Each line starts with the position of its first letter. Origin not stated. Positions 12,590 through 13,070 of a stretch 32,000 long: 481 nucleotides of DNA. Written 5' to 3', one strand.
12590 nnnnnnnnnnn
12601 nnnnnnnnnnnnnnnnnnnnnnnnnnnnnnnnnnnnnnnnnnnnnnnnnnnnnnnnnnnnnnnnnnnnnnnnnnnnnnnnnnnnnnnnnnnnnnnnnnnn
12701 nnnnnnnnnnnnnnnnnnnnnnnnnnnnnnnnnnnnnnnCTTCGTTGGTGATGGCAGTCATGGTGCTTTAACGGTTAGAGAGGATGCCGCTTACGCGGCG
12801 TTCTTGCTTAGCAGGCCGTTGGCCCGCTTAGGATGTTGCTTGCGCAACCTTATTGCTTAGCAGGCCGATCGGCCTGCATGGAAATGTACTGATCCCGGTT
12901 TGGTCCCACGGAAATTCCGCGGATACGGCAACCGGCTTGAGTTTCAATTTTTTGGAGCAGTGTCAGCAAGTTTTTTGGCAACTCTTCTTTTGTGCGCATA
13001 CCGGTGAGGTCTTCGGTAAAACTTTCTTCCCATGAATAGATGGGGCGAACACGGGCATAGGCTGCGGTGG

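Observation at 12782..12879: Tandem ~49-nt two-hairpin element with compensatory stem changes and GNRA loops (minus sense)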

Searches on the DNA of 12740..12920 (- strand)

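Call 34: search_rna_families(source=window, start=12740, end=12920, threshold=evalue, max_evalue=10, show_alignments=3)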
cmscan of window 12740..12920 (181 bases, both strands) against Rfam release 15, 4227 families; matches with E-value up to 10: 5.
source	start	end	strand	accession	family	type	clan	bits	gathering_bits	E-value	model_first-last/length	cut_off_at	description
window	12781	12804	+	RF00195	RsmY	Gene; sRNA;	CL00106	14.9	57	0.089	98-121/121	no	RsmY RNA family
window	12743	12832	+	RF02875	AS-pc01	Gene; antisense;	-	12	79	9.1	1-99/99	no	Antisense to pHK01_035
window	12795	12857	-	RF03032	narK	Cis-reg;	-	11.4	43.2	6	1-72/72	no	narK RNA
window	12774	12813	+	RF01249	snR190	Gene; snRNA; snoRNA; CD-box;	CL00044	10.6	40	2.6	93-132/198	no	Small nucleolar RNA snR190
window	12808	12828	+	RF02423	Bp1_781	Gene; sRNA;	-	7.2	80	7.3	203-223/230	no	Burkholderia sRNA Bp1_Cand871_SIPHT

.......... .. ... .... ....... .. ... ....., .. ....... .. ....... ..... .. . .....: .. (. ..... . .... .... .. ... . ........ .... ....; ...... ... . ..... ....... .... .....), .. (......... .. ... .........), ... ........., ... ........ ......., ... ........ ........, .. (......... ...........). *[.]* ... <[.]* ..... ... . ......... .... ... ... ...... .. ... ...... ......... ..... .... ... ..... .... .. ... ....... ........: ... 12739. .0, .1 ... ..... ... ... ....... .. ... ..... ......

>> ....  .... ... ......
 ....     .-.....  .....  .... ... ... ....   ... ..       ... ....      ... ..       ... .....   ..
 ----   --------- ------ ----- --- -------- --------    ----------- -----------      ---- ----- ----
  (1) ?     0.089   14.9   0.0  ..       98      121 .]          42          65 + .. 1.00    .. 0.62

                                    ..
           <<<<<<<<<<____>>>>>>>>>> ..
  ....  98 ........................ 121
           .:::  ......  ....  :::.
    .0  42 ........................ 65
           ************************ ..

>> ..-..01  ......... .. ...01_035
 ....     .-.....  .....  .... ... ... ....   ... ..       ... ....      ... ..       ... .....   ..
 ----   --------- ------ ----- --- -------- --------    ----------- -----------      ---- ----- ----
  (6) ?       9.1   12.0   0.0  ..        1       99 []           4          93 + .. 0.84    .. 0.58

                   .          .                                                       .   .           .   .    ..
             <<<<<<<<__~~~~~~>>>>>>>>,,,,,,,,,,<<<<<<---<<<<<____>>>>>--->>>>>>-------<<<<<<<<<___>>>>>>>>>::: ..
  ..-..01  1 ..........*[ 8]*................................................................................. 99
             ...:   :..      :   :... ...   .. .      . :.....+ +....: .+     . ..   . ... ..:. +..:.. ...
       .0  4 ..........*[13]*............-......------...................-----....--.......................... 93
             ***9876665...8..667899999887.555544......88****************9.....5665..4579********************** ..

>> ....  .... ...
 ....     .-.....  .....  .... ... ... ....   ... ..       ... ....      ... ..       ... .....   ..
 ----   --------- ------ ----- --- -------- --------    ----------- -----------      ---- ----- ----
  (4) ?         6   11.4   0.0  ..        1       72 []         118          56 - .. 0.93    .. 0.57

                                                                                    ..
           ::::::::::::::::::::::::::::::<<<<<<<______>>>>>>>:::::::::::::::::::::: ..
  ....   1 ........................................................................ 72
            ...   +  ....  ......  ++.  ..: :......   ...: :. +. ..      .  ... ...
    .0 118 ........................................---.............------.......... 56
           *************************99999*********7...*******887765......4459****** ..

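Call 45: build_rna_model(alignment_id=A6, structure=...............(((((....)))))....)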
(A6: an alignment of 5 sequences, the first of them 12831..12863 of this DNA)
Model R1 built from alignment A6 (5 sequences, 33 columns); structure: as given.
model positions 33; base pairs 5; branch points 0; effective number of sequences 5; information 1.311 bits per position. Calibrated on 0.2 Mb of random sequence (short: E-values are rough).
structure used (alignment columns):
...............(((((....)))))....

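Call 46: search_with_rna_model(model_id=R1, sources=[window, L009, L010, L011, L012, L013, L014], max_evalue=10, filters=default, show_alignments=10)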
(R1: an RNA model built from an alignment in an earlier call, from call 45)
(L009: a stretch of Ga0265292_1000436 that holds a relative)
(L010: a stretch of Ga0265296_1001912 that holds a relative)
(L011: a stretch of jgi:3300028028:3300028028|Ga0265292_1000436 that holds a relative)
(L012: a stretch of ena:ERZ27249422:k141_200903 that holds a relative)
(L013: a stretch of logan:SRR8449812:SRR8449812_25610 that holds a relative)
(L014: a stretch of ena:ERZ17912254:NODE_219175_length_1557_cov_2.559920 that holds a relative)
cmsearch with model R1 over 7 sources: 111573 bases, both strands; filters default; matches with E-value up to 10: 22.
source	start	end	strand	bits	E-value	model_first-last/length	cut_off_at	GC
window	12831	12863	-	54.6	1.1e-11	1-33/33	no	0.48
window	17925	17957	-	54.6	1.2e-11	1-33/33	no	0.48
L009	1422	1454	-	53.6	2e-11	1-33/33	no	0.55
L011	10100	10132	+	53.6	2e-11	1-33/33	no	0.55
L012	10100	10132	+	53.6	2e-11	1-33/33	no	0.55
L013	10100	10132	+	53.6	2e-11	1-33/33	no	0.55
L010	9915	9947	-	52.9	3.1e-11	1-33/33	no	0.45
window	12782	12814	-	51.6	6.4e-11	1-33/33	no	0.61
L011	518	541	-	11.5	0.68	1-33/33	no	0.5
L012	518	541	-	11.5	0.68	1-33/33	no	0.5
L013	518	541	-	11.5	0.68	1-33/33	no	0.5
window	7707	7718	-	10.3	1.3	17-28/33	no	0.5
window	9343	9354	-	9.3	2.4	17-28/33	no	0.83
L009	2514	2561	-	8.8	3.3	1-33/33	no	0.48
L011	8993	9040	+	8.8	3.3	1-33/33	no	0.48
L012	8993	9040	+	8.8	3.3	1-33/33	no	0.48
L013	8993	9040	+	8.8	3.3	1-33/33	no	0.48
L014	574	589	+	8.8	3.3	1-33/33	no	0.56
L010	6430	6465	+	7.7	6.2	1-33/33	no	0.53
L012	17010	17031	+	7.5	6.9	1-33/33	no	0.45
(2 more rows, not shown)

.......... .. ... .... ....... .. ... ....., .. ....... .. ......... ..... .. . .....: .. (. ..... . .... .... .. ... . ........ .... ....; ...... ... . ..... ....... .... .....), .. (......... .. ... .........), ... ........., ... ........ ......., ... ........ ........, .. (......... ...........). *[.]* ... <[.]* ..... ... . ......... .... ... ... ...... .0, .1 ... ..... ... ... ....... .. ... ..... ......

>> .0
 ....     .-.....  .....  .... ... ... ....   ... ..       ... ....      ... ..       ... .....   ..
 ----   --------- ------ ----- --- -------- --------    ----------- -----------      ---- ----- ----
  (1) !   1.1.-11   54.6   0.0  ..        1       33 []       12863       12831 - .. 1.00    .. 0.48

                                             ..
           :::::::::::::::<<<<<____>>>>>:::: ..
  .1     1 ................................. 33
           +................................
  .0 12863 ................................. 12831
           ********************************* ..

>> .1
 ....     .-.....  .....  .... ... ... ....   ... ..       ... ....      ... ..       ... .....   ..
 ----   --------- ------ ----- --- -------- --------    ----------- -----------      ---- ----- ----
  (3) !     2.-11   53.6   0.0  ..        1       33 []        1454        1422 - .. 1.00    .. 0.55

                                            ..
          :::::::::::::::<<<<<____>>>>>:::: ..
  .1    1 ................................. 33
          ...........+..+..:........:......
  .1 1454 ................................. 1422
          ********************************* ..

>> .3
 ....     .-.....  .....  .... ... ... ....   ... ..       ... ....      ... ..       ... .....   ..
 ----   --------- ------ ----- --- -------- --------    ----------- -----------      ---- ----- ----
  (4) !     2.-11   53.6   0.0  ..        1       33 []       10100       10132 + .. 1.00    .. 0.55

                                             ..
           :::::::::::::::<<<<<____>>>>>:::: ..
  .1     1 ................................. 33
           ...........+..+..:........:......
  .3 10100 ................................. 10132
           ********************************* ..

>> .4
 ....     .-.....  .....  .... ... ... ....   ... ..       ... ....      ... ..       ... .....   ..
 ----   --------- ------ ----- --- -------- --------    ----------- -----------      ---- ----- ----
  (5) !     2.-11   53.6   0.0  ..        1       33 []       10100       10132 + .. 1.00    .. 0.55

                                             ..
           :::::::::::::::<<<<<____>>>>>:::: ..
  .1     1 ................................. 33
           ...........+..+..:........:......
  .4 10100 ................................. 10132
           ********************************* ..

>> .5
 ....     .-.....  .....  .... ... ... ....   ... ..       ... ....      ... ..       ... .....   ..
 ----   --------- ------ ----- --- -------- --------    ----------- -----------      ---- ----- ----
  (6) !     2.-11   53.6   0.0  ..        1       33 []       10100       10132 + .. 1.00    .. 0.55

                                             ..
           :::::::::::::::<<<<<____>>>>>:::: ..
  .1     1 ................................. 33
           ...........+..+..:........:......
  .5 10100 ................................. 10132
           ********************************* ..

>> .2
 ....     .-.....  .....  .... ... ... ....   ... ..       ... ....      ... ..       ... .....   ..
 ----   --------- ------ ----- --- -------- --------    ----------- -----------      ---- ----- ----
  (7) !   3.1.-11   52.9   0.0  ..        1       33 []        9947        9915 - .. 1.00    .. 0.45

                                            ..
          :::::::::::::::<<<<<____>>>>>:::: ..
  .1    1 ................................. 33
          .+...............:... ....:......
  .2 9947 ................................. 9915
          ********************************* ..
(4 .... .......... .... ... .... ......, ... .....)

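Call 57: search_with_rna_model(model_id=R1, sources=[L015, L016, L017, L018, L019], max_evalue=10, filters=off, show_alignments=4)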
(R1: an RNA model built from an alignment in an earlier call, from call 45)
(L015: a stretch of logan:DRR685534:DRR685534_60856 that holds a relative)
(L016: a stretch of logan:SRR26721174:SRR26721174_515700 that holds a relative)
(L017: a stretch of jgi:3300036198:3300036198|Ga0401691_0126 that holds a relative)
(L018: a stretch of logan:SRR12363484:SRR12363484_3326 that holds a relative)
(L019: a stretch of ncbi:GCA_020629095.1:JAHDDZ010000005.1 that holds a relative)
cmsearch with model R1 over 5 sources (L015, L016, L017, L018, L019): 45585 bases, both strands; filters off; matches with E-value up to 10: 9.
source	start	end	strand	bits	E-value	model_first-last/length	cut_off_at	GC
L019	2366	2383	-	10.9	0.39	1-33/33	no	0.5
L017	12663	12690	-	10.2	0.59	1-33/33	no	0.36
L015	8309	8329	-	8.3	1.7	1-33/33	no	0.29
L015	4982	5002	-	7.5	2.9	1-33/33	no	0.29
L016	2420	2440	-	7.5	2.9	1-33/33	no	0.29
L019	2356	2369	+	5.9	6.9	16-29/33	no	0.79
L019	9934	9956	-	5.3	9.7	1-33/33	no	0.57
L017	7878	7902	-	5.3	9.9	1-33/33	no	0.52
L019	5588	5608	+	5.3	10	1-33/33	no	0.33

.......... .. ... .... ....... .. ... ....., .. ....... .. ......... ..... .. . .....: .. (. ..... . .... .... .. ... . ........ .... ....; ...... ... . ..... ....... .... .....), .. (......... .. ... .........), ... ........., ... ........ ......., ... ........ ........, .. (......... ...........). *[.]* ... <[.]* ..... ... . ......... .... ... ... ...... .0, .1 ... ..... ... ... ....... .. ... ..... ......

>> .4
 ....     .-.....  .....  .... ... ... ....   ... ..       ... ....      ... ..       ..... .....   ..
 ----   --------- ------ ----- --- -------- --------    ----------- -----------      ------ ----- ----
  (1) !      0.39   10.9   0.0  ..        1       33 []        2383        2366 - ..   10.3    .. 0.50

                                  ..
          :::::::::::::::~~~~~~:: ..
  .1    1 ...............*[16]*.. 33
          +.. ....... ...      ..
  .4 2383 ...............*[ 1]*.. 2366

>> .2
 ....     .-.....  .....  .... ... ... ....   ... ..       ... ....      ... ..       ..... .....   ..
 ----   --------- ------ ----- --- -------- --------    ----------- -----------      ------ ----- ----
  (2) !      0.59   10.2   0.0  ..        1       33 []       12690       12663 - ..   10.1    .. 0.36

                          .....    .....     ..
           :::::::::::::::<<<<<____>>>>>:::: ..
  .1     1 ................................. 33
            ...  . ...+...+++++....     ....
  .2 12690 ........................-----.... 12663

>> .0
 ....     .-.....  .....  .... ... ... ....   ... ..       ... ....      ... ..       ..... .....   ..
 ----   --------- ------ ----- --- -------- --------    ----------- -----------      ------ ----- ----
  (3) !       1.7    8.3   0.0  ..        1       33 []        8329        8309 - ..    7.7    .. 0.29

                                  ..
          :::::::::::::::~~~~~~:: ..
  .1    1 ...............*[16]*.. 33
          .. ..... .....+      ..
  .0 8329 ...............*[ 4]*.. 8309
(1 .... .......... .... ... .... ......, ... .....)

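Call 69: search_with_rna_model(model_id=R1, sources=[L020, L021, L022, L023], max_evalue=5, filters=off, show_alignments=3)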
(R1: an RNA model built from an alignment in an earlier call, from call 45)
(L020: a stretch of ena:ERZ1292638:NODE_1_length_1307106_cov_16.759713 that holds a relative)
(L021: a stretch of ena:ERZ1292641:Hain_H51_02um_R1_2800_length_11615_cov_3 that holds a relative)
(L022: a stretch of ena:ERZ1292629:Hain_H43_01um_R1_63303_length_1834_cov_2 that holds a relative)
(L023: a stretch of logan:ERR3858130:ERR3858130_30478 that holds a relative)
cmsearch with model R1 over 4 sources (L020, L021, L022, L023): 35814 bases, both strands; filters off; matches with E-value up to 5: 9.
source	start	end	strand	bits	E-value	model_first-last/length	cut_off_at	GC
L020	7030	7047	-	10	0.52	1-33/33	no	0.44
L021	878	895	-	10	0.52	1-33/33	no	0.44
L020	11520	11531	-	9.9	0.56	17-28/33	no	0.67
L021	5368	5379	-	9.9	0.56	17-28/33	no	0.67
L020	5130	5143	-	7.2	2.5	16-29/33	no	0.64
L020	10597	10636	-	6.6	3.7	1-33/33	no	0.45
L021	4445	4484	-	6.6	3.7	1-33/33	no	0.45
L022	1434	1473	-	6.6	3.7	1-33/33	no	0.45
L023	1232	1271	-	6.6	3.7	1-33/33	no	0.45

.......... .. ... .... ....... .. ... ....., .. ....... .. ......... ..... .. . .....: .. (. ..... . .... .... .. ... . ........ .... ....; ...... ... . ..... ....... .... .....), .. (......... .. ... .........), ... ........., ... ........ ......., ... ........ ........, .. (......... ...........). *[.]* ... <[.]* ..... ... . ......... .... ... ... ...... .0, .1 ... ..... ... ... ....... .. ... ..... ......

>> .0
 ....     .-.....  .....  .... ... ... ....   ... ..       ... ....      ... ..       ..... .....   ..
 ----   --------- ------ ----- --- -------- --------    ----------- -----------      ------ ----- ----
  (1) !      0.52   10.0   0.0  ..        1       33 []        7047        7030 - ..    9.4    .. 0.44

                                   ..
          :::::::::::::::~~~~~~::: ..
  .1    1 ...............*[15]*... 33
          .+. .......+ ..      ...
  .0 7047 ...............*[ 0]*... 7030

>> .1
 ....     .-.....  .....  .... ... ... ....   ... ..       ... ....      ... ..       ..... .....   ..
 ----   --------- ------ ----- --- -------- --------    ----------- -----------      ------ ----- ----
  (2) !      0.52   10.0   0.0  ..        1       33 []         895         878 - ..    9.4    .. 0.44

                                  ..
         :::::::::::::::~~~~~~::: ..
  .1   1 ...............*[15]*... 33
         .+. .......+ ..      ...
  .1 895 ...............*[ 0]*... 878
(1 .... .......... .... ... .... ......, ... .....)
